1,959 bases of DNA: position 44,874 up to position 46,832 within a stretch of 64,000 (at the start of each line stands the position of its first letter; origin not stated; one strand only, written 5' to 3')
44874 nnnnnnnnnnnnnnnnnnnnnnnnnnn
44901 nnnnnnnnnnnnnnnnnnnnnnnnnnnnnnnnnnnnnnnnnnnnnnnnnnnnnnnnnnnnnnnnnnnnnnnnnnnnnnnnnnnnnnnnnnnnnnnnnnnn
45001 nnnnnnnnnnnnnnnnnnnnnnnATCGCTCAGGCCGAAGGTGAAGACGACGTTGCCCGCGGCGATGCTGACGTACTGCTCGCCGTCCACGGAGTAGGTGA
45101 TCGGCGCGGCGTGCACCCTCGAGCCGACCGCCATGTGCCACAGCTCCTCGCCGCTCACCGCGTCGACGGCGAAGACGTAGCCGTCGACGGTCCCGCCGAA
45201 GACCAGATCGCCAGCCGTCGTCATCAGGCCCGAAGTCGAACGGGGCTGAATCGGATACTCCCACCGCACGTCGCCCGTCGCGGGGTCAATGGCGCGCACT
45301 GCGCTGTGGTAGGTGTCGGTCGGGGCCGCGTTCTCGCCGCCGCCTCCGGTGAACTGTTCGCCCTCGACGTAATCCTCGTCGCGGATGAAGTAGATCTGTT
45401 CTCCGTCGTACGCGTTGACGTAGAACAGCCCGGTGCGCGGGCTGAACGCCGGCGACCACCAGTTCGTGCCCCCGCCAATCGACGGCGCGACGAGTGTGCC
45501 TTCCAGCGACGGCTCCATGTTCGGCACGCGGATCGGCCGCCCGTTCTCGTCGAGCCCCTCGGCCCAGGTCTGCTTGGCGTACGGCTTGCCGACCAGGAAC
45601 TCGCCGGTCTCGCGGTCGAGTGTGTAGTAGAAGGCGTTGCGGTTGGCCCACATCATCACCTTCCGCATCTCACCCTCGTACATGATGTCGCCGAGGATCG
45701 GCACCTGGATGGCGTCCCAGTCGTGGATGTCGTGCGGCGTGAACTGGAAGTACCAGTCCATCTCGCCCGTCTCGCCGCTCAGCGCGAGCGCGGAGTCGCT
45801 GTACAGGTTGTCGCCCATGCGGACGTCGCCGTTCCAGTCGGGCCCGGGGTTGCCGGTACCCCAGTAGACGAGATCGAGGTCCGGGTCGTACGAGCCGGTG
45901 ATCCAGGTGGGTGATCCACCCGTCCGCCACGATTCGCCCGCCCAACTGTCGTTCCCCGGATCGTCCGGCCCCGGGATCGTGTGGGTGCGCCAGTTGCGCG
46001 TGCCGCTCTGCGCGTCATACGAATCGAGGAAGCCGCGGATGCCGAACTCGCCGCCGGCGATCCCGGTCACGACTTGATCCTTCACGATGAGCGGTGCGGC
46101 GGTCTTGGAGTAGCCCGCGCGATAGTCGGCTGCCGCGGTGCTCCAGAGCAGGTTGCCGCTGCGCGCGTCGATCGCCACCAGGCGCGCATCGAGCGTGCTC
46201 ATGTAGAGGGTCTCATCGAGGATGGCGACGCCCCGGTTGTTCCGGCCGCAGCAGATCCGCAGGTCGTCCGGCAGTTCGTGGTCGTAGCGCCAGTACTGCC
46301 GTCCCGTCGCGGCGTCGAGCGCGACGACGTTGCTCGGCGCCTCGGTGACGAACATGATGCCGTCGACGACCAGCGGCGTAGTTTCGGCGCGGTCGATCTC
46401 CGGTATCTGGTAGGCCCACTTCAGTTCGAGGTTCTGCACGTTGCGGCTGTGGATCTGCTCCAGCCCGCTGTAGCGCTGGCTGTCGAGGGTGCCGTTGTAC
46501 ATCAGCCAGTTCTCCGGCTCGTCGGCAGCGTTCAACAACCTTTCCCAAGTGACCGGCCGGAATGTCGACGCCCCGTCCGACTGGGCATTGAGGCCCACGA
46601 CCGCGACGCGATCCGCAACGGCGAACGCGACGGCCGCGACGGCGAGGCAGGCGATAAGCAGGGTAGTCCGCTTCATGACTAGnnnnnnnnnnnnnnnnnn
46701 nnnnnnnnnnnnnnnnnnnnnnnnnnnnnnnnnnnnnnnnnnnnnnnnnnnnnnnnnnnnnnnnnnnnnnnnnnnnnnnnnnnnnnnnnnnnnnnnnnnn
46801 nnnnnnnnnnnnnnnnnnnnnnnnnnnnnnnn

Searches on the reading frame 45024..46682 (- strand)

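Call 28: search_protein_families(library=pfam, proteins=[window:45024-46682:-], max_evalue=0.00001)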
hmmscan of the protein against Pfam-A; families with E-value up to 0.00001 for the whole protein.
window:45024-46682:- (553 aa): 3 families
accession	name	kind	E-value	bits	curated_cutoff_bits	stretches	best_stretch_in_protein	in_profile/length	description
PF01011.28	PQQ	-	5e-87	293.4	26.7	2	59-363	1-335/595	Glucose/ethanol/alcohol dehydrogenase, beta-propeller domain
PF13360.13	PQQ_2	-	2e-28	100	27.6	2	98-239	64-200/233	Outer membrane protein assembly factor BamB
PF13570.13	Beta-prop_ACSF4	-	8.2e-14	52.2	133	1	459-531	112-185/329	Beta-alanine-activating enzyme, beta-propeller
